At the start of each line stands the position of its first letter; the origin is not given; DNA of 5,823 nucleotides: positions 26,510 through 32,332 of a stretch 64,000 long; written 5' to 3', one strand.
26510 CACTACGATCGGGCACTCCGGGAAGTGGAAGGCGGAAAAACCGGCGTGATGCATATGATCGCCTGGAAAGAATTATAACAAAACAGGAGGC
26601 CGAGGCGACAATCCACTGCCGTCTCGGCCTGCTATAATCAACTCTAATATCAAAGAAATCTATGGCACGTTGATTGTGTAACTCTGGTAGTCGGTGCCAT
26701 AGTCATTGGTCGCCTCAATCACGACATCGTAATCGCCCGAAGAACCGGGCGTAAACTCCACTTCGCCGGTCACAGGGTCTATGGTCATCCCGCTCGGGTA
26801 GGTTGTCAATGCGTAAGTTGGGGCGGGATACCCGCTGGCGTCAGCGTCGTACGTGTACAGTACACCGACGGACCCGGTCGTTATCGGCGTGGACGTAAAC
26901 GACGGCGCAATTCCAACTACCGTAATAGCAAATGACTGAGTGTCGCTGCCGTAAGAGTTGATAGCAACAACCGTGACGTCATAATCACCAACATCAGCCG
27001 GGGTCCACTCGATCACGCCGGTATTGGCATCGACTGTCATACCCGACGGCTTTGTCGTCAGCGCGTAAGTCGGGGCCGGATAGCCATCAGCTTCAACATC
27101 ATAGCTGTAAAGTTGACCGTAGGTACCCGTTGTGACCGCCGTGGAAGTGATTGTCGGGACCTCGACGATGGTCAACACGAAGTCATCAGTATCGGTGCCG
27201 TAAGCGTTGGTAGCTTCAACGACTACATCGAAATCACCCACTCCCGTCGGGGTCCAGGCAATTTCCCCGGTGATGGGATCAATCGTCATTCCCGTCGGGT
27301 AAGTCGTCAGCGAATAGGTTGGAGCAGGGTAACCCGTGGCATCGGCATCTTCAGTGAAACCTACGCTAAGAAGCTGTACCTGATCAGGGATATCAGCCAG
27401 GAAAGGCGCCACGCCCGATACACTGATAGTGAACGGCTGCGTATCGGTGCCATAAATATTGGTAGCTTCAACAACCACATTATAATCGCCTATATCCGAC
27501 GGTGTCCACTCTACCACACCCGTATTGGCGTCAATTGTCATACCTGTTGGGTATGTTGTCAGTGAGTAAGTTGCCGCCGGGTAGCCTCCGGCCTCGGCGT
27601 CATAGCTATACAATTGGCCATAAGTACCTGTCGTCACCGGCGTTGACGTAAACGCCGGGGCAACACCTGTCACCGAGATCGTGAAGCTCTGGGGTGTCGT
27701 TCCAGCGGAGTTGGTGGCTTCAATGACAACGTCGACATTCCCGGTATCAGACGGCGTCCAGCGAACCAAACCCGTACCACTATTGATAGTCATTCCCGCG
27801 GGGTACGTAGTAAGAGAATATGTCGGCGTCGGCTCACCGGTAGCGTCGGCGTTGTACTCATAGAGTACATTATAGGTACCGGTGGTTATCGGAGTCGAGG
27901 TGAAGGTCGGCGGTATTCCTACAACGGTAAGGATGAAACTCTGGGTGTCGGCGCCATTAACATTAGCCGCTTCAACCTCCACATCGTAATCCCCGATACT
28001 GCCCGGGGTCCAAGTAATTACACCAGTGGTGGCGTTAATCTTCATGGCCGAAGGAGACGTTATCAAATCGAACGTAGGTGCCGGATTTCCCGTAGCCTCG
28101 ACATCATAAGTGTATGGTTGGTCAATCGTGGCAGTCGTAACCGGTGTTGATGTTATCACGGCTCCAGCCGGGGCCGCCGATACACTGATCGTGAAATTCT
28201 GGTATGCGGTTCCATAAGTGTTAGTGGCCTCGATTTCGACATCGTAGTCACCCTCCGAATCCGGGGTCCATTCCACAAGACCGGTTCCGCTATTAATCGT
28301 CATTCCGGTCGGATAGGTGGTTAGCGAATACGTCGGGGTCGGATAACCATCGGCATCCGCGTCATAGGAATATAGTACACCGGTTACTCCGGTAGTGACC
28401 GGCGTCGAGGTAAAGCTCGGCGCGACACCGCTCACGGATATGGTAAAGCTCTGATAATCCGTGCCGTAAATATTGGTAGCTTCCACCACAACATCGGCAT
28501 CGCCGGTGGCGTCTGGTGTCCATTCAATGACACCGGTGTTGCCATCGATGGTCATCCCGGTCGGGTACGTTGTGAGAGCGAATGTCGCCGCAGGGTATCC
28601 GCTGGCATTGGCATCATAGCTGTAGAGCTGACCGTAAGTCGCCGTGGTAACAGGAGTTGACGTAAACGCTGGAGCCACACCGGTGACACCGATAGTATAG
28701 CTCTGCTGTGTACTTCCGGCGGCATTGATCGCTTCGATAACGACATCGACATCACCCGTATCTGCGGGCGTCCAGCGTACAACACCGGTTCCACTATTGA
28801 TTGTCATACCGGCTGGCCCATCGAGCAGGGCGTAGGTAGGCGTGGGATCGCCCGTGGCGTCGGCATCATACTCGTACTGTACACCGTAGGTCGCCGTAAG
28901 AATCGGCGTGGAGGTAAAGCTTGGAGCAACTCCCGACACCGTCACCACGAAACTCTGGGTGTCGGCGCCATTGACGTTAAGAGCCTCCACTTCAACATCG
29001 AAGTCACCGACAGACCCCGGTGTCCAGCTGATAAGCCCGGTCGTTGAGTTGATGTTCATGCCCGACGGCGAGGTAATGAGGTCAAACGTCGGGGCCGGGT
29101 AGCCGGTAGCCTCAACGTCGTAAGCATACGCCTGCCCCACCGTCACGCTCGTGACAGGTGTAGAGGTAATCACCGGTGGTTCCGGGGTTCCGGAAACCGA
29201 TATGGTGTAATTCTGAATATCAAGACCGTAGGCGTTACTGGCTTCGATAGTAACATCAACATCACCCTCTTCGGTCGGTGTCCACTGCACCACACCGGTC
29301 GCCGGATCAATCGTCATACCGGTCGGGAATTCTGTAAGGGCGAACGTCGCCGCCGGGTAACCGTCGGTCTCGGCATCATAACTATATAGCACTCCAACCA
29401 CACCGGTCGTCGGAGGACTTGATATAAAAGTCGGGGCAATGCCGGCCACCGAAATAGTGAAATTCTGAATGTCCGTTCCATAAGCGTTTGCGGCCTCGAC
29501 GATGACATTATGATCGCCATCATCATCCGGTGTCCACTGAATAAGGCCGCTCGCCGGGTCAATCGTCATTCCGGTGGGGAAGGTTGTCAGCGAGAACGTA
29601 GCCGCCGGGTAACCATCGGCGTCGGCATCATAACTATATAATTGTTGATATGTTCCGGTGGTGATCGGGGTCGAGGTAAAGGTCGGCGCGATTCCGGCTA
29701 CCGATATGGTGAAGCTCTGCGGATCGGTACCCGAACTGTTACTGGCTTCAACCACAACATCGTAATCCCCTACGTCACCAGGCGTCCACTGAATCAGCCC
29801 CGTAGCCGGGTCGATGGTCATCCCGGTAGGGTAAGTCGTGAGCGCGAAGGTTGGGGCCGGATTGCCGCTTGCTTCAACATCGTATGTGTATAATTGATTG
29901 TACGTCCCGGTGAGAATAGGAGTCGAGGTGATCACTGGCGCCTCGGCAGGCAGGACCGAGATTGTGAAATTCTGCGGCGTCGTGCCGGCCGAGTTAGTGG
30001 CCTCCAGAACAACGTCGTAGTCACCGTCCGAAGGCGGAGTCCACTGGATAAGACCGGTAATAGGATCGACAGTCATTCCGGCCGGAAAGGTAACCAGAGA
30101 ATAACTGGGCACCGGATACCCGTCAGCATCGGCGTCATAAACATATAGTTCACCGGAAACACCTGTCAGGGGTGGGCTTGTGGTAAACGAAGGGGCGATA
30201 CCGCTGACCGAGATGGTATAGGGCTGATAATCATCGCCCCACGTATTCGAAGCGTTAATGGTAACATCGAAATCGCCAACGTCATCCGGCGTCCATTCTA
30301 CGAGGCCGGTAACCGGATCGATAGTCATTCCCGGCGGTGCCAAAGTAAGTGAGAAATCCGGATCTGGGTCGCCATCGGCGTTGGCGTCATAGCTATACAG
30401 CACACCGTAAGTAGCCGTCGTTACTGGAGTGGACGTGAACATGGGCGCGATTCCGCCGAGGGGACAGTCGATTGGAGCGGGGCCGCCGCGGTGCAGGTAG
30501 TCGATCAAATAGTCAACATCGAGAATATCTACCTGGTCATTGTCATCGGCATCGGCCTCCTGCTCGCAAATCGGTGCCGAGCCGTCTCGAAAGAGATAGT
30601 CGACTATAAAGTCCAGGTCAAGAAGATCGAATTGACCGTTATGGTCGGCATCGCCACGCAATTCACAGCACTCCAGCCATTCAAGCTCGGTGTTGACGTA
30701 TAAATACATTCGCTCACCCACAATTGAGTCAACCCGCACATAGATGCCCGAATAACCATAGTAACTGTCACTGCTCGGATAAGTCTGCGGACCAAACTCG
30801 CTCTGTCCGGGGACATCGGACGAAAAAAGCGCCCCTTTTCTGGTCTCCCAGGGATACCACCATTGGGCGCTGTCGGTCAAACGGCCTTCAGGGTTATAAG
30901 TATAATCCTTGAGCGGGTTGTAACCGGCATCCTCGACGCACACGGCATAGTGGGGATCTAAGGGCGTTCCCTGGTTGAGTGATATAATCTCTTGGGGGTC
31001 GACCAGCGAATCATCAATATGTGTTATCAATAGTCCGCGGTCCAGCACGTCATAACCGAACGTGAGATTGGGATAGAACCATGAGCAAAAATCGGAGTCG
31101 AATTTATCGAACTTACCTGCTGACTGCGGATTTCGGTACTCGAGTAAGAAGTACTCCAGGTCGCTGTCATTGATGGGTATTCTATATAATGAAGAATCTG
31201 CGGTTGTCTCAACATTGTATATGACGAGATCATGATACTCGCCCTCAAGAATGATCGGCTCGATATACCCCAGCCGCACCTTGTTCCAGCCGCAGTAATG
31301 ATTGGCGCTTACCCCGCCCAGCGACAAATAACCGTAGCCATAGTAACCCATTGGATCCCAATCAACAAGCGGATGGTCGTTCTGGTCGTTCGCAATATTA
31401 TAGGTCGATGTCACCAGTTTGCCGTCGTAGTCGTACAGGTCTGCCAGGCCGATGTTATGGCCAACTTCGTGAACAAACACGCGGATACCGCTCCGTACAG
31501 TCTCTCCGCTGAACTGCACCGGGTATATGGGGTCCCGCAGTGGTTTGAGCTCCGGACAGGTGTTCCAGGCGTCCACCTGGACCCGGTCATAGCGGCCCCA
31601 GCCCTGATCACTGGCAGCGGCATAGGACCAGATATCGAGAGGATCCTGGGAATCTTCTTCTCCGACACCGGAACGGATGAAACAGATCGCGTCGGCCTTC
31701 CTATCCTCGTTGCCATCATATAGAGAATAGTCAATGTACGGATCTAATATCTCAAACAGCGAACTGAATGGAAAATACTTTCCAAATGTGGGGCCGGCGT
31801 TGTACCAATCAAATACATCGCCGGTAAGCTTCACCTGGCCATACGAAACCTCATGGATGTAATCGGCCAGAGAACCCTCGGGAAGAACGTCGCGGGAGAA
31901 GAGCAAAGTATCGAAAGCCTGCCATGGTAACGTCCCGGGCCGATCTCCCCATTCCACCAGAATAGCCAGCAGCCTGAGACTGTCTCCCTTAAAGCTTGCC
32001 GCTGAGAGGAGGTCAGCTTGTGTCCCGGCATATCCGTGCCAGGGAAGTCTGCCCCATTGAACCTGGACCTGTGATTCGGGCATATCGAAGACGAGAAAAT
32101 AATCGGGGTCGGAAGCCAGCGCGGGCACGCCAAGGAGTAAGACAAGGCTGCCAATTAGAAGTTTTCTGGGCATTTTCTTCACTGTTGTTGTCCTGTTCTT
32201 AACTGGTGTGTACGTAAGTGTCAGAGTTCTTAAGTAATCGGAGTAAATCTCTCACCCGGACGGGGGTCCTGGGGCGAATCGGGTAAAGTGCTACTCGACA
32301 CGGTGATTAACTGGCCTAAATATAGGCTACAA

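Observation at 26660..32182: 1840-aa M6-like metalloprotease with an internal dockerin and a 15-unit Ig stalk that ends without any anchor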

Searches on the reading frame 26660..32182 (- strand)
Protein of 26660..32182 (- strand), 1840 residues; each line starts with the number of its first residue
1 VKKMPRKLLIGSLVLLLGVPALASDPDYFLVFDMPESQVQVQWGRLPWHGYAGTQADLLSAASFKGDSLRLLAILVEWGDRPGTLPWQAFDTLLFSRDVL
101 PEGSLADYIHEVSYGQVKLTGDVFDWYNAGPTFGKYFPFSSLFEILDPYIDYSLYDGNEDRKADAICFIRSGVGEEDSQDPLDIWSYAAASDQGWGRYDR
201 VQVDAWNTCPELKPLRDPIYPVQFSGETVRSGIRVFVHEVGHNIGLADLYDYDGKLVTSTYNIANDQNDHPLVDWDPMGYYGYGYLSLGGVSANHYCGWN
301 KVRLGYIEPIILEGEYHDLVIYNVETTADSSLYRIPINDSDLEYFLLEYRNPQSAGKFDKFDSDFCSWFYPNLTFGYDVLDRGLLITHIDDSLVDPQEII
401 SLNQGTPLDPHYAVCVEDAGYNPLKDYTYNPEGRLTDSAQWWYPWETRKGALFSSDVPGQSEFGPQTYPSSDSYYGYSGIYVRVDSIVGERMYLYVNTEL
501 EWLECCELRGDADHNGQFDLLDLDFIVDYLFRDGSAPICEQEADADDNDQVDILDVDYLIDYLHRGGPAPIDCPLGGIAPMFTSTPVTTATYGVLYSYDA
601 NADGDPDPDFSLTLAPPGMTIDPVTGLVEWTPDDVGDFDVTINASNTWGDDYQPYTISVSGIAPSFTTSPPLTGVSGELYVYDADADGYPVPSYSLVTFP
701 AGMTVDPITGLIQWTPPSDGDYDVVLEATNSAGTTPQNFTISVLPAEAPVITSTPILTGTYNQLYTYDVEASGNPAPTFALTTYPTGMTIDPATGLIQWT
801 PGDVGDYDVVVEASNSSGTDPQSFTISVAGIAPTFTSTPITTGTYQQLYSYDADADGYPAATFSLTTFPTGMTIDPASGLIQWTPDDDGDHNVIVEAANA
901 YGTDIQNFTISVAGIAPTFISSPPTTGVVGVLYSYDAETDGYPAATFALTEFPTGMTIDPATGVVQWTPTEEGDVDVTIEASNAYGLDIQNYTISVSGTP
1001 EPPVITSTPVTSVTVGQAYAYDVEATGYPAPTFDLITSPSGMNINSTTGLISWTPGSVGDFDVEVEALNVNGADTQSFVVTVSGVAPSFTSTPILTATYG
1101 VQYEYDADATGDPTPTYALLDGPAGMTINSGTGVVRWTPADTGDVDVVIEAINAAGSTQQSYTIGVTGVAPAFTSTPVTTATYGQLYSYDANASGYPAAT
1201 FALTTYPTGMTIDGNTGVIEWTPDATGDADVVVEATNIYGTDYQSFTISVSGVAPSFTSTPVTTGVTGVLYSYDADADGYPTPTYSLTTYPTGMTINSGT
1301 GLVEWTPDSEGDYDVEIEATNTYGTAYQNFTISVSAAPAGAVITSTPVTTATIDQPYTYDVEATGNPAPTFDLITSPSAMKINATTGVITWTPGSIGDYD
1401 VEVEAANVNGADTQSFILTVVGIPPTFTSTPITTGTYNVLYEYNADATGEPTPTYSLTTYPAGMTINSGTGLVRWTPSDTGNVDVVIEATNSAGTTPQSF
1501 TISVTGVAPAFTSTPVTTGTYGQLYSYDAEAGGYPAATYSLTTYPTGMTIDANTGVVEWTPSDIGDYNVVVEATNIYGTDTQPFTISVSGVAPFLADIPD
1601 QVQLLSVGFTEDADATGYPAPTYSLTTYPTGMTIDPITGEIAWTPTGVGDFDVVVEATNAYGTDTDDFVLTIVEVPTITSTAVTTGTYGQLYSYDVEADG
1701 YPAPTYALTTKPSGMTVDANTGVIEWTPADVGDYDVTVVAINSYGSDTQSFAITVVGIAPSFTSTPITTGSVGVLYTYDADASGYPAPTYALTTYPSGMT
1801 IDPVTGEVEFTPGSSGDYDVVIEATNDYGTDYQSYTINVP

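Call 4: search_protein_families(library=pfam, proteins=[window:26660-32182:-], max_evalue=0.1)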
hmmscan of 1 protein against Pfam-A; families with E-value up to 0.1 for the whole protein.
window:26660-32182:- (1840 aa): 12 families
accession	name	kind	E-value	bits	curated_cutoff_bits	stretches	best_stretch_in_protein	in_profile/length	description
PF05345.18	He_PIG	-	1.9e-126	413.3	24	15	748-829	1-96/96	Putative Ig domain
PF24908.1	Ig_SIBA-E_2nd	-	1.6e-40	138.3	27.8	5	1709-1743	41-75/117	Integrin beta-like protein A-E, second Ig-like domain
PF07495.19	Y_Y_Y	-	1.2e-18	67.2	26.6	0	1297-1329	24-56/65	Y_Y_Y domain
PF00801.26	PKD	-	4.9e-12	46.1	23.5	1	1724-1755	49-80/80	PKD domain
PF18981.6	InlK_D3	-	1.7e-08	34.8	25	0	1564-1588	49-73/75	Internalin K domain (D3/D4)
PF18957.6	RibLong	-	1.2e-07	32.9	27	0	943-973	33-65/93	Long Rib domain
PF06938.16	DUF1285_N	-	1.4e-07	31.6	29.3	0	629-649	5-25/67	Domain of unknown function (DUF1285), N-terminal domain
PF25059.1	FN3_DSCAM-DSCAML_C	-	0.00024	21.8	39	0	722-745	58-81/89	DSCAM/DSCAML C-terminal Fn3-like domain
PF02894.22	GFO_IDH_MocA_C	-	0.0054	17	22.9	0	1717-1771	82-135/218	Oxidoreductase family, C-terminal alpha/beta domain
PF24798.1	Ig-CFAP74_4th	-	0.0073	16.9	28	0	946-985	32-71/95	CFAP74 forth Ig-like domain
PF15983.10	DUF4767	-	0.017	15.9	27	0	1697-1750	37-89/139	Domain of unknown function (DUF4767)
PF07679.22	I-set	-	0.019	15.4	23.7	0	1727-1755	64-90/90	Immunoglobulin I-set domain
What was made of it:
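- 26663..30445 (-): Stalk of 15 He_PIG (cadherin-like Ig) units, aa 580-1840. D+E = 144, K+R = 4, no Cys. Pfam finds 15 stretches (call 4).
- On He_PIG (Pfam PF05345) Ig-like repeats: 15 stretches, 413 bits, E 1.9e-126 (call 4).
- Checked: He_PIG: Pfam finds 15 stretches, E 1.9e-126 (call 4).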

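Call 5: search_protein_families(library=ncbifam, proteins=[window:26660-32182:-], max_evalue=0.1)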
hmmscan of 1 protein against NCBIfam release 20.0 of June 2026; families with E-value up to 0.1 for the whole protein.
window:26660-32182:- (1840 aa): 2 families
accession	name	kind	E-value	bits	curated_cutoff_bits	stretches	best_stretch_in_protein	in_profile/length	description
TIGR03296.1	M6dom_TIGR03296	domain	2.4e-24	86.7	110.8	1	74-354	2-272/286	M6 family metalloprotease domain-containing protein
NF052676.1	YPYG_dom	domain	4e-06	26.8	30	0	950-1009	15-77/79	YPYG domain-containing protein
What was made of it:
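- On Peptidase family M6 / thuringilysins (InhA-like metzincins): TIGR03296 scores 86.7 bits against a cut-off of 110.8, although E is 2.4e-24 over positions 2-272 of 286 (call 5).
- On T9SS cargo: No such hit at E<=0.1 in the whole protein (call 5).
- Checked: TIGR03296 matches aa 74-354 with E 2.4e-24 (call 5). A whole-protein NCBIfam scan at E<=0.1 gives no T9SS, LPXTG or other sorting domain (call 5).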

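Call 83: find_encoding_contigs(protein=window:26660-32182:-, flank=1000, max_places=3)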
Protein window:26660-32182:- (1840 aa): no gene with exactly this product is on record in the collection.

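Call 88: find_encoding_contigs(protein=window:26660-32173:-, flank=500, max_places=2)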
Protein window:26660-32173:- (1837 aa): no gene with exactly this product is on record in the collection.
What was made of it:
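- The exact protein is not on record in the public gene collection (calls 83, 88).
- Tried and rejected: Exact-sequence look-ups of the window protein with the GTG or the ATG start: not on record (calls 83, 88).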

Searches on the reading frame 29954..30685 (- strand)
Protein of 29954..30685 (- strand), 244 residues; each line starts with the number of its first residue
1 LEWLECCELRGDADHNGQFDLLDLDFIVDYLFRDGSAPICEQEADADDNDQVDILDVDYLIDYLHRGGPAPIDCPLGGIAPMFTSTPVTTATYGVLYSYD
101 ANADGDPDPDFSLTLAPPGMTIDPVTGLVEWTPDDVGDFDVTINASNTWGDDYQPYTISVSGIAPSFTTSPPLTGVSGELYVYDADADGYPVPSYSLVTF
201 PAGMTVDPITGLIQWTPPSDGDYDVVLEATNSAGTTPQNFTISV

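Call 72: find_related_loci(query=window:29954-30685:-, collection=metagenome_contigs, flank=10000)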
Query seq(244 aa) (244 aa) in metagenome_contigs; peptide patterns used: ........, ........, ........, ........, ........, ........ (x = any residue, [..] = any of these).
108 stretches matched a pattern; 1 encode a relative of the query (tblastn E <= 1e-3); 1 distinct loci.
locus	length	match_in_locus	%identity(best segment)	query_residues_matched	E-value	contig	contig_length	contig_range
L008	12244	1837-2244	38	31-244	7e-21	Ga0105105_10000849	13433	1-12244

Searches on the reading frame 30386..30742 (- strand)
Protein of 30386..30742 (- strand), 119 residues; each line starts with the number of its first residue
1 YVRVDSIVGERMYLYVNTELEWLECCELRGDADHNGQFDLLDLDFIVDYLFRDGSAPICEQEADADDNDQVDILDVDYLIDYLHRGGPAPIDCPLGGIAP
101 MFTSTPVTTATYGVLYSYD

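Call 6: search_protein_families(library=pfam, proteins=[window:30386-30742:-], max_evalue=10)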
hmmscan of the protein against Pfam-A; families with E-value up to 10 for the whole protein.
seq(119 aa): 1 family
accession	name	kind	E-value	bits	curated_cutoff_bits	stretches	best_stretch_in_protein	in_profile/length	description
PF00404.24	Dockerin_1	-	0.0025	18.4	22.9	1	30-83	2-56/57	Dockerin type I domain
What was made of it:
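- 30446..30682 (-): Dockerin-type module, aa ~501-579. It has two Ca-loop/helix repeats (D511, D513, N515, D519, D522 and D544, D546, N548, D552, D555) flanked by C505/C506, C539 and C573. Dockerin_1 18.4 bits over positions 2-56 of 57 (call 6).
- On Dockerin type I (Pfam PF00404): 18.4 bits against 22.9, E 0.0025, covering positions 2-56 of 57 (call 6).
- Checked: Pfam Dockerin_1 aligns over positions 2-56 of 57 (call 6).
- The curated HMM cut-offs for M6 and for Dockerin_1 are not reached (calls 5, 6).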

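Call 7: search_protein_families(library=ncbifam, proteins=[window:30386-30742:-], max_evalue=10)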
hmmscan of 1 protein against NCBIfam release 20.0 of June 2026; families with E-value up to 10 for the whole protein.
seq(119 aa): 0 families
